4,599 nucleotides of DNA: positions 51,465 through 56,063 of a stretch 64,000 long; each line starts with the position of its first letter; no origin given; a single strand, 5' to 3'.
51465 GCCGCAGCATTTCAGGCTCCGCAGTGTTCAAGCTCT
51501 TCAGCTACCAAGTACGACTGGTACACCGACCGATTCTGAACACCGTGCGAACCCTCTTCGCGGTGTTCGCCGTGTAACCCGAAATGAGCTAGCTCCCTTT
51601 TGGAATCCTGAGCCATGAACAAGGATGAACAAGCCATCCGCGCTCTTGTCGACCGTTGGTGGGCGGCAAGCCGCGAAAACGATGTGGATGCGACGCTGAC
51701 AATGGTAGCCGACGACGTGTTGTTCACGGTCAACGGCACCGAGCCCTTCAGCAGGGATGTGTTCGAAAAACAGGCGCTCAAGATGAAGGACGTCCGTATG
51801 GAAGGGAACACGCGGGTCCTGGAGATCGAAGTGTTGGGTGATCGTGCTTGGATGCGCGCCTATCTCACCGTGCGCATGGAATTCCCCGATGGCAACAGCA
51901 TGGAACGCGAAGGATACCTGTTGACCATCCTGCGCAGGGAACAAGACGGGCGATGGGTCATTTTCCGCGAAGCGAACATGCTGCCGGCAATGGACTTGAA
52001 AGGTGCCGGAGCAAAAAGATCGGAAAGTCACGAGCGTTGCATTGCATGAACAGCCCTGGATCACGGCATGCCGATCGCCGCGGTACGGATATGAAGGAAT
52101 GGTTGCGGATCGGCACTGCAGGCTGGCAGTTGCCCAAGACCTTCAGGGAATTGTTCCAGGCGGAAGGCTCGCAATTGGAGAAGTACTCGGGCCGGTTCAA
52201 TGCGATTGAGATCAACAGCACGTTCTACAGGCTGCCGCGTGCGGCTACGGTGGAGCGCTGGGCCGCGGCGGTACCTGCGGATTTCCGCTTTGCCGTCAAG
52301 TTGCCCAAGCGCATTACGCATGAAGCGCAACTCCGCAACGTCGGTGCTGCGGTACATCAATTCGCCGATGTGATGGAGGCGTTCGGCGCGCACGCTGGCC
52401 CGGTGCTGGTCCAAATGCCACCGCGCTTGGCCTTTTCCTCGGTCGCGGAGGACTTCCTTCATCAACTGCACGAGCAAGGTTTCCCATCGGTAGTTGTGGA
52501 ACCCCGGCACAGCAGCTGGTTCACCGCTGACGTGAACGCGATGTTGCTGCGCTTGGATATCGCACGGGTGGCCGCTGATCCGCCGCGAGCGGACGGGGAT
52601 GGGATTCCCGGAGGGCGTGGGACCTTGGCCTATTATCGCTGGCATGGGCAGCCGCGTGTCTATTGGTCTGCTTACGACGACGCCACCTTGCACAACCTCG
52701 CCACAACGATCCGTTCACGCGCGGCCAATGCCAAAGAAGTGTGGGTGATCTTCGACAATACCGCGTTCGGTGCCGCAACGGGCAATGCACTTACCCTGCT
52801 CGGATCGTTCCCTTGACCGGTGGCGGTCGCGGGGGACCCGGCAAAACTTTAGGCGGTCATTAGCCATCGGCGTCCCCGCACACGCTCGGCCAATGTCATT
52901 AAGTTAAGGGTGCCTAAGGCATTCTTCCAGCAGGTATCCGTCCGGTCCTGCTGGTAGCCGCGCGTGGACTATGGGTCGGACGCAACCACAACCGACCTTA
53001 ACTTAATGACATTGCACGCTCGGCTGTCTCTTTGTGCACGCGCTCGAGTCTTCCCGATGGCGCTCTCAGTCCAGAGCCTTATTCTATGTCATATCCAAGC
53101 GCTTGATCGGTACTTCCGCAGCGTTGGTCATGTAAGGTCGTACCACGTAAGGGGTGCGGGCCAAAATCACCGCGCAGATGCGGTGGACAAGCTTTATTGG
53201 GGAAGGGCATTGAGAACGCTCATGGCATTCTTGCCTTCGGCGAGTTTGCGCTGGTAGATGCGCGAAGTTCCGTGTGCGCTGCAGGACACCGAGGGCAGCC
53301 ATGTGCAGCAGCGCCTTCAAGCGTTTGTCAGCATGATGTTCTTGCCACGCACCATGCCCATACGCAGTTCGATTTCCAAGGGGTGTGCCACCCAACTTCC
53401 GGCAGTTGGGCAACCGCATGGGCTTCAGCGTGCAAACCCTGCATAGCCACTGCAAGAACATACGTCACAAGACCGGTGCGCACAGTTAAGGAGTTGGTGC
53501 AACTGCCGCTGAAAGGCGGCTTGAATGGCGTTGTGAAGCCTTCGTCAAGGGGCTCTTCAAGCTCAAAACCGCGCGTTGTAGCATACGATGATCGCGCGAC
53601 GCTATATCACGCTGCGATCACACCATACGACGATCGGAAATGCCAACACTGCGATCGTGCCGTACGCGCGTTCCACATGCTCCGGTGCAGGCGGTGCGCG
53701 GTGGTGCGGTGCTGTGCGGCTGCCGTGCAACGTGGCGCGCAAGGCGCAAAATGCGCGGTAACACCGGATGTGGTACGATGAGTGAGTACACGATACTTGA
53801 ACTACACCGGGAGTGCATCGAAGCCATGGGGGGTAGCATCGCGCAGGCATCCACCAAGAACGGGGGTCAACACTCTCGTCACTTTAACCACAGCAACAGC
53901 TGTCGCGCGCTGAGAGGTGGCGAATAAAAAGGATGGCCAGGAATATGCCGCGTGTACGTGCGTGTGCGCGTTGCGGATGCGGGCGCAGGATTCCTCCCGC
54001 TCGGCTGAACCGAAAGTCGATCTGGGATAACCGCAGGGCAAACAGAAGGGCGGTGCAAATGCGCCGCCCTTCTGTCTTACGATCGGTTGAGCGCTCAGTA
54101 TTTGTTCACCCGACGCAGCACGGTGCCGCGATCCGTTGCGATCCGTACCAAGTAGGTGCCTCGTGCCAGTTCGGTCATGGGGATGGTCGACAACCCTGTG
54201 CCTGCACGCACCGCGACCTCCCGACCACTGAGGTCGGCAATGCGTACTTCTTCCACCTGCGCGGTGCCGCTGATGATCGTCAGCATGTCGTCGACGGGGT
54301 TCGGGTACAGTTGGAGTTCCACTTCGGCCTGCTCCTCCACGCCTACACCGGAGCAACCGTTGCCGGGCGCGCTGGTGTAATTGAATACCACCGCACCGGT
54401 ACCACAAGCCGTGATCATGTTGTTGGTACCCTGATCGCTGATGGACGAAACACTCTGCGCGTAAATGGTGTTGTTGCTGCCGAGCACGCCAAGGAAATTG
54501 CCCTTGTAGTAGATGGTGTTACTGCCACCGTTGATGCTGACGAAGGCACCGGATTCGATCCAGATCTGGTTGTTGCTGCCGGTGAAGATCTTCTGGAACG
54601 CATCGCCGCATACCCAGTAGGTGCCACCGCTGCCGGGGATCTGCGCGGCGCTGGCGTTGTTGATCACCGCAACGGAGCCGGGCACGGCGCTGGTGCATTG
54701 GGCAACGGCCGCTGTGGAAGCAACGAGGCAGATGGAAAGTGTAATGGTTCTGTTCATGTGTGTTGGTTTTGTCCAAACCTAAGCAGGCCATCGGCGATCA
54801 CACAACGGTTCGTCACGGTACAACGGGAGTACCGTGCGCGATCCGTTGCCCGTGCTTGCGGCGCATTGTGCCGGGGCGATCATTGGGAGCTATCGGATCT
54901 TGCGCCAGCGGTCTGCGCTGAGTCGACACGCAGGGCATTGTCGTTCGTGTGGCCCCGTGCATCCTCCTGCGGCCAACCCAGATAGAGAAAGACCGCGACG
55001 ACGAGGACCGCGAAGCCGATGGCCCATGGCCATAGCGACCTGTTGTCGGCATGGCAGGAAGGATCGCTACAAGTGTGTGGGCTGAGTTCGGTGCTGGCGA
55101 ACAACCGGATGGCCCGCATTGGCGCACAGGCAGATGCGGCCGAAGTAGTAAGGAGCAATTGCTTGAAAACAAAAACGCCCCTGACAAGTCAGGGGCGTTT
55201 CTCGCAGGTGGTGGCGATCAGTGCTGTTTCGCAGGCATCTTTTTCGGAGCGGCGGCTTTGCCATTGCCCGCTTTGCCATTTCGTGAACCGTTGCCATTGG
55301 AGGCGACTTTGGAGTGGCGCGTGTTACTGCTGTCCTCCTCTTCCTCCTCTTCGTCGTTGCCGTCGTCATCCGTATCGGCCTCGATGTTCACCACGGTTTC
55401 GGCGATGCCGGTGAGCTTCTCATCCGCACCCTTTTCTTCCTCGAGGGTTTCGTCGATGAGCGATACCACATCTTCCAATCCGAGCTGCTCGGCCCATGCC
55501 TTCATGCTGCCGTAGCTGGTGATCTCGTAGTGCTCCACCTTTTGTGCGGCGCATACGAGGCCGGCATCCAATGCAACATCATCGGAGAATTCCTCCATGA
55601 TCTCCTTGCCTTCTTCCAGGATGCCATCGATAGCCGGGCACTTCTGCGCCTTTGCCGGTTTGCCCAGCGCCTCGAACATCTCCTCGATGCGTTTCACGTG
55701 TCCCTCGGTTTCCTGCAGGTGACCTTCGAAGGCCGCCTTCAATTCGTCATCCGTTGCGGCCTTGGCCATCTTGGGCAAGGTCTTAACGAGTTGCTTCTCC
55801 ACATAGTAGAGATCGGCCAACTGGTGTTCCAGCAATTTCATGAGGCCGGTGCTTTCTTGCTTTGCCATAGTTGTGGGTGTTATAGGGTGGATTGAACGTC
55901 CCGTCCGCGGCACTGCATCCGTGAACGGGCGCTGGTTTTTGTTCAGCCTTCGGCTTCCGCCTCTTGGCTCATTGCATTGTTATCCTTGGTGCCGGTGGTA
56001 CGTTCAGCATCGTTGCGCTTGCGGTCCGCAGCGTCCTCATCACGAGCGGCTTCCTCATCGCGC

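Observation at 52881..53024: MITE-like insertion with perfect 19-bp TIRs and a 10-bp target-site duplication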

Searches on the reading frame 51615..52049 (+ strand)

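Call 33: search_protein_families(library=pfam, proteins=[window:51615-52049:+], max_evalue=0.01)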
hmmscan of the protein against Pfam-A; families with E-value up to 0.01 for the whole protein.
window:51615-52049:+ (144 aa): 4 families
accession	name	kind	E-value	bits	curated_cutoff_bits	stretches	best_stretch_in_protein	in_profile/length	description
PF14534.12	DUF4440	-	8.8e-13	49.1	25.2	1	8-116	1-107/107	Domain of unknown function (DUF4440)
PF13474.12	SnoaL_3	-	7.9e-09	36.3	22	1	8-116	1-111/121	SnoaL-like domain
PF13577.12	SnoaL_4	-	9.6e-05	22.8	24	1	4-117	5-123/126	SnoaL-like domain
PF12680.13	SnoaL_2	-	0.00017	22.6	27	1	12-115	1-100/102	SnoaL-like domain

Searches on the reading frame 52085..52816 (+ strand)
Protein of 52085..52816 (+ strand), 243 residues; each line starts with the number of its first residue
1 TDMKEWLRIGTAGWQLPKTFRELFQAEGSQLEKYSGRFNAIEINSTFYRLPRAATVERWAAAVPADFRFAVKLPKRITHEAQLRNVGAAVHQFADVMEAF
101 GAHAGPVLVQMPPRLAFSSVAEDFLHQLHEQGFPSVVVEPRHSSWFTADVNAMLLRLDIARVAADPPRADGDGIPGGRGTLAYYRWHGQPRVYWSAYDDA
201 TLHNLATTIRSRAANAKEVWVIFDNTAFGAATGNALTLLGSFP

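Call 19: find_encoding_contigs(protein=window:52091-52813:+, flank=10000)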
Protein seq(241 aa) (241 aa): no gene with exactly this product is on record in the collection.

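Call 32: find_homologous_proteins(query=window:52091-52813:+, max_evalue=1e-20)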
Query seq(241 aa) (241 aa): 7238 proteins with E <= 1e-20 among 8000 candidates; the best 120 are listed.
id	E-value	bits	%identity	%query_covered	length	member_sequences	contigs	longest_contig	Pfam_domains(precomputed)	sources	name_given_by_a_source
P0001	7.2e-160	548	100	100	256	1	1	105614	PF01904.25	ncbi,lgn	ncbi:MAG: DUF72 domain-containing protein [Flavobacteriales bacterium]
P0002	3.4e-93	330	61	98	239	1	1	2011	PF01904.25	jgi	jgi:uncharacterized protein YecE (DUF72 family)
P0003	3.9e-90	320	62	96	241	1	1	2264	PF01904.25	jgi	jgi:uncharacterized protein YecE (DUF72 family)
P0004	5.8e-90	319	60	96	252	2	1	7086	PF01904.25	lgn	-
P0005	6.5e-89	316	59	98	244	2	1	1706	PF01904.25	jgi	jgi:uncharacterized protein YecE (DUF72 family)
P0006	1.6e-88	314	61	96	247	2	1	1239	PF01904.25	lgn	-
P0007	1.1e-86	308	59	93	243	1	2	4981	PF01904.25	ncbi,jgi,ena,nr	ncbi:MAG TPA: DUF72 domain-containing protein [Flavobacteriales bacterium]|nr:DUF72 domain-containin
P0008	2.1e-86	307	58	98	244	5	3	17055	PF01904.25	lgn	-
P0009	3.1e-86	307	61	96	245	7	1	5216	PF01904.25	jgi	jgi:uncharacterized protein YecE (DUF72 family)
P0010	3.2e-86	307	59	98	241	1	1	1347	PF01904.25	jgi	jgi:uncharacterized protein YecE (DUF72 family)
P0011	7.7e-83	296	56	98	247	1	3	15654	PF01904.25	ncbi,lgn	-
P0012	3.6e-77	277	55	95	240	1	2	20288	PF01904.25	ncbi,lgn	ncbi:MAG TPA: DUF72 domain-containing protein [Flavobacteriales bacterium]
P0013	3.2e-73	264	54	96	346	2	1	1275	PF20106.5,PF01904.25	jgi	jgi:uncharacterized protein YecE (DUF72 family)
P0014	2.4e-72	261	53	91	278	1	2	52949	PF01904.25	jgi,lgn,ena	-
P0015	3.6e-72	261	52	93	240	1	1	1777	PF01904.25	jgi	jgi:uncharacterized protein YecE (DUF72 family)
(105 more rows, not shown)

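Call 33: search_protein_families(library=pfam, proteins=[window:52085-52816:+], max_evalue=0.01)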
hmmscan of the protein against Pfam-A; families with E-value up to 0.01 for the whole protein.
window:52085-52816:+ (243 aa): 1 family
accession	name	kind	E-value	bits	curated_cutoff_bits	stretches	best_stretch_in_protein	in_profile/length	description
PF01904.24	DUF72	-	4.7e-57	194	25.3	1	28-238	8-214/217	Protein of unknown function DUF72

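Call 34: find_encoding_contigs(protein=P0001, flank=10000, max_places=6)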
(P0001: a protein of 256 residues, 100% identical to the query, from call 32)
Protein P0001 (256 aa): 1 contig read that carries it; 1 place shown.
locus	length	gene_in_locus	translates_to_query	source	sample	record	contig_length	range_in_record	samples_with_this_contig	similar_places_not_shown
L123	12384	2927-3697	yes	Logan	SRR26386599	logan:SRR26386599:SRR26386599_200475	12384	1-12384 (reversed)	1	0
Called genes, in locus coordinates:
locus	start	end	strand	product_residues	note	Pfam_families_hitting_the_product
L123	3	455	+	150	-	?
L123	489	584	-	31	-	-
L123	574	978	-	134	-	-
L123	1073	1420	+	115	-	-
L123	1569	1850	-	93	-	-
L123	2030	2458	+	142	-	-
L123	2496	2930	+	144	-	PF13474:SnoaL_3, PF14534:DUF4440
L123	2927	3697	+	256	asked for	PF01904:DUF72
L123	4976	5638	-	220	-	PF18962:Por_Secre_tail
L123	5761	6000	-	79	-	-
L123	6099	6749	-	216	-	PF05974:DUF892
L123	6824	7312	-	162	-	-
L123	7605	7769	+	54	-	-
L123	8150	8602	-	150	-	-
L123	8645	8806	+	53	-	-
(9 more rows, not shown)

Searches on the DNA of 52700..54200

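Call 44: search_rna_families(source=window, start=52700, end=54200, threshold=evalue, max_evalue=1)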
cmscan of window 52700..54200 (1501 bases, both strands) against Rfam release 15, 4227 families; matches with E-value up to 1: 4.
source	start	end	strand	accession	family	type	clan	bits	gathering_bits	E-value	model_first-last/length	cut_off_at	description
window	53964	54078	+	RF02346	ar35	Gene; sRNA;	-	29.4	45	0.0029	1-144/144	no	Alphaproteobacterial sRNA ar35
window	54039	54148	-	RF02346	ar35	Gene; sRNA;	-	25.5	45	0.023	1-144/144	no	Alphaproteobacterial sRNA ar35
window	54039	54075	+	RF00084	CsrC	Gene; sRNA;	CL00106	17.8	61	0.0091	206-244/255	no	CsrC RNA family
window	54027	54153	-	RF02606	AbsR28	Gene; sRNA;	-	16.3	50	0.98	1-180/180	no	Acinetobacter sRNA 28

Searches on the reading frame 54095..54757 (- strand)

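Call 33: search_protein_families(library=pfam, proteins=[window:54095-54757:-], max_evalue=0.01)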
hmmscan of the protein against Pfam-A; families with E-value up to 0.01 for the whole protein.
window:54095-54757:- (220 aa): 2 families
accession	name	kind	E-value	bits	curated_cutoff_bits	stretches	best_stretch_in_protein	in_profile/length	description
PF18962.6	Por_Secre_tail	-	2.3e-10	41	27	1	150-215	1-71/75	Secretion system C-terminal sorting domain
PF11259.13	DUF3060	-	4.7e-05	23.5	23.1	0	91-123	19-51/58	Protein of unknown function (DUF3060)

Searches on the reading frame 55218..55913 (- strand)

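Call 33: search_protein_families(library=pfam, proteins=[window:55218-55913:-], max_evalue=0.01)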
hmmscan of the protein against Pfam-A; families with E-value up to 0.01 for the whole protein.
window:55218-55913:- (231 aa): 2 families
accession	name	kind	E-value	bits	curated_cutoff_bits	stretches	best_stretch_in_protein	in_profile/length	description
PF05974.18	DUF892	-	1.3e-57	194.7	23.7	1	26-179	4-158/159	Domain of unknown function (DUF892)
PF00210.30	Ferritin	-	0.0011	19.3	24.5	0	26-108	2-87/142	Ferritin-like domain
